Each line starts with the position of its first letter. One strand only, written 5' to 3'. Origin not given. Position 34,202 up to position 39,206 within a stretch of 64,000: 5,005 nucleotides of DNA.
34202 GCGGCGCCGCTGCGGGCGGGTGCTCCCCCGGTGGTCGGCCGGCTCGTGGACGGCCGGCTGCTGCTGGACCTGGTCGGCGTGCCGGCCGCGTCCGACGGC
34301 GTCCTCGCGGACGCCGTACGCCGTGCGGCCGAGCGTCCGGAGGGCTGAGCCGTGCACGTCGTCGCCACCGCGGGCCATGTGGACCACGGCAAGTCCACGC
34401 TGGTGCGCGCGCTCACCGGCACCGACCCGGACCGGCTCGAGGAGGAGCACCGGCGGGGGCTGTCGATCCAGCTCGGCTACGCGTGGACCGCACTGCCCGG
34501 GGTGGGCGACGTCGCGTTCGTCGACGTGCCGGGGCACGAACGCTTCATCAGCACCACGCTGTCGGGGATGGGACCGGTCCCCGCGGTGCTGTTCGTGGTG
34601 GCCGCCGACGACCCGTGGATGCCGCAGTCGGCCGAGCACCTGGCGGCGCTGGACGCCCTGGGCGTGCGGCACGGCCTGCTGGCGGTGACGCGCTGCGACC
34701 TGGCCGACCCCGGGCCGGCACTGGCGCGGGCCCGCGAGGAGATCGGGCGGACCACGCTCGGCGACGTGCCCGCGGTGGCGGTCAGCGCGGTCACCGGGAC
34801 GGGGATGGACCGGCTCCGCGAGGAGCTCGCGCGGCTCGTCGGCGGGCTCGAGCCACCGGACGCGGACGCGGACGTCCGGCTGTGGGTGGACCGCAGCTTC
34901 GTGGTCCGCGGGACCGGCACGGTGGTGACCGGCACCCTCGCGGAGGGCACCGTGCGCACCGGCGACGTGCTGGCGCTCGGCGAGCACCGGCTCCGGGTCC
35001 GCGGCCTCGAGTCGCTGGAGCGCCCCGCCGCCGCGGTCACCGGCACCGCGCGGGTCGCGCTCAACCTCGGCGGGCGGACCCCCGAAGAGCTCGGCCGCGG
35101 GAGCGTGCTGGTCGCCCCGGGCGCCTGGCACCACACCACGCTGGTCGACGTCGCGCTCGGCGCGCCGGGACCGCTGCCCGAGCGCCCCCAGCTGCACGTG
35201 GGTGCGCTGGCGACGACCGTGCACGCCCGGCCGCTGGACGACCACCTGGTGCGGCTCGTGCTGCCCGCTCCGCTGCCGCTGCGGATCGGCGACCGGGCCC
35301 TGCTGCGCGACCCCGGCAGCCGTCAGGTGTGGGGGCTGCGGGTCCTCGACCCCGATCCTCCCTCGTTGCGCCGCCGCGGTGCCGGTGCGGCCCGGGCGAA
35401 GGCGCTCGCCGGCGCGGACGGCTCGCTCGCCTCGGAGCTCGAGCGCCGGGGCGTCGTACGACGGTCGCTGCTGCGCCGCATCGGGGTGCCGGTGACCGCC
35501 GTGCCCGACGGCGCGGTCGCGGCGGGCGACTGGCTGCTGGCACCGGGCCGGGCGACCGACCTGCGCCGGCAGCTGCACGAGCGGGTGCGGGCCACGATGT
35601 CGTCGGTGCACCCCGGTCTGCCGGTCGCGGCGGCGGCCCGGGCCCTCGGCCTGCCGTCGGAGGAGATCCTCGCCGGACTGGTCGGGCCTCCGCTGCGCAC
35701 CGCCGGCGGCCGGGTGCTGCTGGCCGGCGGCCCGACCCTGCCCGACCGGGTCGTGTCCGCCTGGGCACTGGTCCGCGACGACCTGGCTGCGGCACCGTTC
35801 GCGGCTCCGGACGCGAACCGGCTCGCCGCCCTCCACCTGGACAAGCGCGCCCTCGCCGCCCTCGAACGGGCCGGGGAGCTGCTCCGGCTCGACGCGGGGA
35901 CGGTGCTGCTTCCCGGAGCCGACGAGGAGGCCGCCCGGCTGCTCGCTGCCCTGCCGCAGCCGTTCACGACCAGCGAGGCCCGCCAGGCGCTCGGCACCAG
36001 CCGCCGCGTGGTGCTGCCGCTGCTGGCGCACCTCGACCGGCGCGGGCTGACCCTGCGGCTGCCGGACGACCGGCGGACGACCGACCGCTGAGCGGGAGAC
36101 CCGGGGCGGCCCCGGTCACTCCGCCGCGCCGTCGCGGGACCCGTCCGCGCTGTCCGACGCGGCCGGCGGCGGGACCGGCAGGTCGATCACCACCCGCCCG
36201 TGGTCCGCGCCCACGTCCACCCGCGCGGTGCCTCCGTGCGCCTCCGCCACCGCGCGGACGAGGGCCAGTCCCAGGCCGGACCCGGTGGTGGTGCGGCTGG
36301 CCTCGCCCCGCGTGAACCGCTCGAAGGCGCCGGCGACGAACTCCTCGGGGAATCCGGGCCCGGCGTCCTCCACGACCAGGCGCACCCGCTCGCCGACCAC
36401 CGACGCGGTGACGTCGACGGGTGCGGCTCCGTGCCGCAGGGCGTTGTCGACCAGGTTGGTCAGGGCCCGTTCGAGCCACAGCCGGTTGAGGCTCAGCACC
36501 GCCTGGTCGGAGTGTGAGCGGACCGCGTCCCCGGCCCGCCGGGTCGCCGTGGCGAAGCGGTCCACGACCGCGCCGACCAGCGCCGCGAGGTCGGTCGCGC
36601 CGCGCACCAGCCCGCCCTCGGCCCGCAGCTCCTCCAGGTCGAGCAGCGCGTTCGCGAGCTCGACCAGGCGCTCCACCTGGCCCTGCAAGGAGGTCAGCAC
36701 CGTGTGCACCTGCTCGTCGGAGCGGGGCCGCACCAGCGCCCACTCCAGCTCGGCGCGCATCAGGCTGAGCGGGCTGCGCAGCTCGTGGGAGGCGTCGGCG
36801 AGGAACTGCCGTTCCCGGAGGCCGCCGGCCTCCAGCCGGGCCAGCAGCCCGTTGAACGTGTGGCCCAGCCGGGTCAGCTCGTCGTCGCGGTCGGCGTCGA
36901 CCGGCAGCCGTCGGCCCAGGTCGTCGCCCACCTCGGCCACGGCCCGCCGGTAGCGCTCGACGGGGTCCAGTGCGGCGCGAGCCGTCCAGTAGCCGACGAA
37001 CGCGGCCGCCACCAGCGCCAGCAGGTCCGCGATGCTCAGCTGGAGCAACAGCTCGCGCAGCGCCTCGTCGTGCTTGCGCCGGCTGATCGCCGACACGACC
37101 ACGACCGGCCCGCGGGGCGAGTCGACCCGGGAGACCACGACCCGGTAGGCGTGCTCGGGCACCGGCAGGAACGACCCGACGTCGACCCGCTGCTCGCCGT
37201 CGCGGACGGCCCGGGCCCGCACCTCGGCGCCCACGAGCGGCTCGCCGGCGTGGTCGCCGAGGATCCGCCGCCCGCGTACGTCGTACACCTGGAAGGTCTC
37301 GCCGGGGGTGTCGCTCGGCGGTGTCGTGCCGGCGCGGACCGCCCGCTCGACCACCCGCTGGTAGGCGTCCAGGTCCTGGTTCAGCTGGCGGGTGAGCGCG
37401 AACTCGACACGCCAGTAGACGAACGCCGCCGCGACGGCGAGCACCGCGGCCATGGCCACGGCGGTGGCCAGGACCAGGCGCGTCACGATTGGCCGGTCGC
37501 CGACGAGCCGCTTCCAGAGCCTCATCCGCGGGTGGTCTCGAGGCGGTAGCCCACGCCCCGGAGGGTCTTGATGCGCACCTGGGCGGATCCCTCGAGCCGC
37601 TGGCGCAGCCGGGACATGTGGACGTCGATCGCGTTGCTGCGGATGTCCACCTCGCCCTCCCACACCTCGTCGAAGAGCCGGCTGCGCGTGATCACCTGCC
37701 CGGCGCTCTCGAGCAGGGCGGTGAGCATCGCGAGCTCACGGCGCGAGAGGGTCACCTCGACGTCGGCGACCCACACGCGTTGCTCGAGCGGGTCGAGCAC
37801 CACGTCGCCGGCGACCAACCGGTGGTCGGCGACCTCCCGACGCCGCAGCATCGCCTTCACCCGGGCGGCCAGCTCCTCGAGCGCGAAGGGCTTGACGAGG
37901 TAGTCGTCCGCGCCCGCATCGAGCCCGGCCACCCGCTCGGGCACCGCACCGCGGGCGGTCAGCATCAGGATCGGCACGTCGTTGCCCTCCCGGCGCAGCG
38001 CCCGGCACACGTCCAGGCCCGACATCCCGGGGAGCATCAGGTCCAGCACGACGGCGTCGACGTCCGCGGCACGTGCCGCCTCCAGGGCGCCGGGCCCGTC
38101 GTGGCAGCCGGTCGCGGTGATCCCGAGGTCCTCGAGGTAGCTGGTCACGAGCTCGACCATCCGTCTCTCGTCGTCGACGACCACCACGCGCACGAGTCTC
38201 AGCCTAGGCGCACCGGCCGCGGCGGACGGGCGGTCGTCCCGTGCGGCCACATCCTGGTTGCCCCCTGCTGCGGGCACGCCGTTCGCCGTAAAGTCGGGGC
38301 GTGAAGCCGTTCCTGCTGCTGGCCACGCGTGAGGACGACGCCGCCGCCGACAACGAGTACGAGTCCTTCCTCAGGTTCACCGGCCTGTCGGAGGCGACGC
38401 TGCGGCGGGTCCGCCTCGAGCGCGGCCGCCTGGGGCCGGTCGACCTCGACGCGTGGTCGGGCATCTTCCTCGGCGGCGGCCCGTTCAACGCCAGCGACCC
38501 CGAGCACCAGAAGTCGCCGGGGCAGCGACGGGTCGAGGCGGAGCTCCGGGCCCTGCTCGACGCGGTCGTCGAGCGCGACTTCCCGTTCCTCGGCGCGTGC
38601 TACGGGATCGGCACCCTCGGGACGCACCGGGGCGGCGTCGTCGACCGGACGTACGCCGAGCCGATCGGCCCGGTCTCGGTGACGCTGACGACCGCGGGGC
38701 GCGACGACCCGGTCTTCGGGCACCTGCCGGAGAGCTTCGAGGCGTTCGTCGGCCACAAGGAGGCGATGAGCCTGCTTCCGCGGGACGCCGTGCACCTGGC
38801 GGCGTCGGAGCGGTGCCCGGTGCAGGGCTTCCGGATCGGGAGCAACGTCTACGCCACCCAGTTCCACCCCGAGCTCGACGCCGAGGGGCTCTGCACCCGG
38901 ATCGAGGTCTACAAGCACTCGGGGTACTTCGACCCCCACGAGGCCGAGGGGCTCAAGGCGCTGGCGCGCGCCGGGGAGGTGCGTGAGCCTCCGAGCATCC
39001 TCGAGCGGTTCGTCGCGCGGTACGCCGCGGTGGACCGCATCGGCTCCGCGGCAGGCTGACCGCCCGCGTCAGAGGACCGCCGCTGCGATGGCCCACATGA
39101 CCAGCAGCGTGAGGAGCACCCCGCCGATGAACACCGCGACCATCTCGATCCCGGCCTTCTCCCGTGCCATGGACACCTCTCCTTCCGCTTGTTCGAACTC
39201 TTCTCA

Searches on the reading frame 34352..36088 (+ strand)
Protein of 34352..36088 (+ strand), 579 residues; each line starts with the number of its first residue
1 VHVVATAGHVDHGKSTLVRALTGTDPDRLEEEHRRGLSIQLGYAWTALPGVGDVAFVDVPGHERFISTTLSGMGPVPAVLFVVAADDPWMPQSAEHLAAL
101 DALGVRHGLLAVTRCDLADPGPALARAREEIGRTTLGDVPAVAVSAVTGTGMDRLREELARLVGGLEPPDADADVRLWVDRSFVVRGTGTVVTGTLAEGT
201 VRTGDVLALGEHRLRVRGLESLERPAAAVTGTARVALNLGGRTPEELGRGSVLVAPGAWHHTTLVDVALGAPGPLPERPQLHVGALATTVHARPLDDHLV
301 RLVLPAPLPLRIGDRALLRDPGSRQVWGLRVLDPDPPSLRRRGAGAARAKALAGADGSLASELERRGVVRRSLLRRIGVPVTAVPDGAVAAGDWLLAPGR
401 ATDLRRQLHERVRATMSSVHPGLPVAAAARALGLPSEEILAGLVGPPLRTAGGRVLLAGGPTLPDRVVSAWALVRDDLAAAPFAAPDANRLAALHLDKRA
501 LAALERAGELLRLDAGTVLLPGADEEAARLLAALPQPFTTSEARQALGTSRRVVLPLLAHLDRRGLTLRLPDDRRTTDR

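Call 89: search_protein_families(library=pfam, proteins=[window:34352-36088:+], max_evalue=0.001)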
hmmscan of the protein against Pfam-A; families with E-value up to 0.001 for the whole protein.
window:34352-36088:+ (579 aa): 5 families
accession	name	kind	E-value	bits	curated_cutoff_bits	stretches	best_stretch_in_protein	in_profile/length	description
PF00009.33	GTP_EFTU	-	9.3e-21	74.7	26.5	1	4-161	6-184/188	Elongation factor Tu GTP binding domain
PF09107.17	SelB-wing_3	-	7.9e-14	51.4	23.2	1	530-575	2-46/47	Elongation factor SelB, winged helix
PF25461.1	Beta-barrel_SelB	-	2.8e-07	31.2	27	1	271-337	10-79/80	Selenocysteine-specific elongation factor, beta-barrel domain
PF01926.29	MMR_HSR1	-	0.00043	20.8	21.9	1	4-94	2-94/113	50S ribosome-binding GTPase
PF03144.31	GTP_EFTU_D2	-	0.00078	20.3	30.3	0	189-253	1-72/73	Elongation factor Tu domain 2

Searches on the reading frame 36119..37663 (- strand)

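Call 89: search_protein_families(library=pfam, proteins=[window:36119-37663:-], max_evalue=0.001)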
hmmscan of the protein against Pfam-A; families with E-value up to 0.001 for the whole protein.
window:36119-37663:- (515 aa): 4 families
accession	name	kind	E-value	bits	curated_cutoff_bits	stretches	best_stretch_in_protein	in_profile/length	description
PF02518.31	HATPase_c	-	1.4e-22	80.6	26.4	1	395-494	4-106/111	Histidine kinase-, DNA gyrase B-, and HSP90-like ATPase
PF00512.31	HisKA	-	4.5e-11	43.1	26.9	1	284-348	2-65/66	His Kinase A (phospho-acceptor) domain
PF00672.30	HAMP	-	9.8e-08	32.6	25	1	226-279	1-53/53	HAMP domain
PF13581.12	HATPase_c_2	-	3.3e-06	27.6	27.4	1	382-475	21-111/127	Histidine kinase-like ATPase domain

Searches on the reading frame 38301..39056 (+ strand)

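Call 89: search_protein_families(library=pfam, proteins=[window:38301-39056:+], max_evalue=0.001)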
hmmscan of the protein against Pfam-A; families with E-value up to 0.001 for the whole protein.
window:38301-39056:+ (252 aa): 1 family
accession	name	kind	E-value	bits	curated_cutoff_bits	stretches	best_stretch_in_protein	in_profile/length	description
PF00117.34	GATase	-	2.7e-12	47.2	22.8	1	52-192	43-173/190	Glutamine amidotransferase class-I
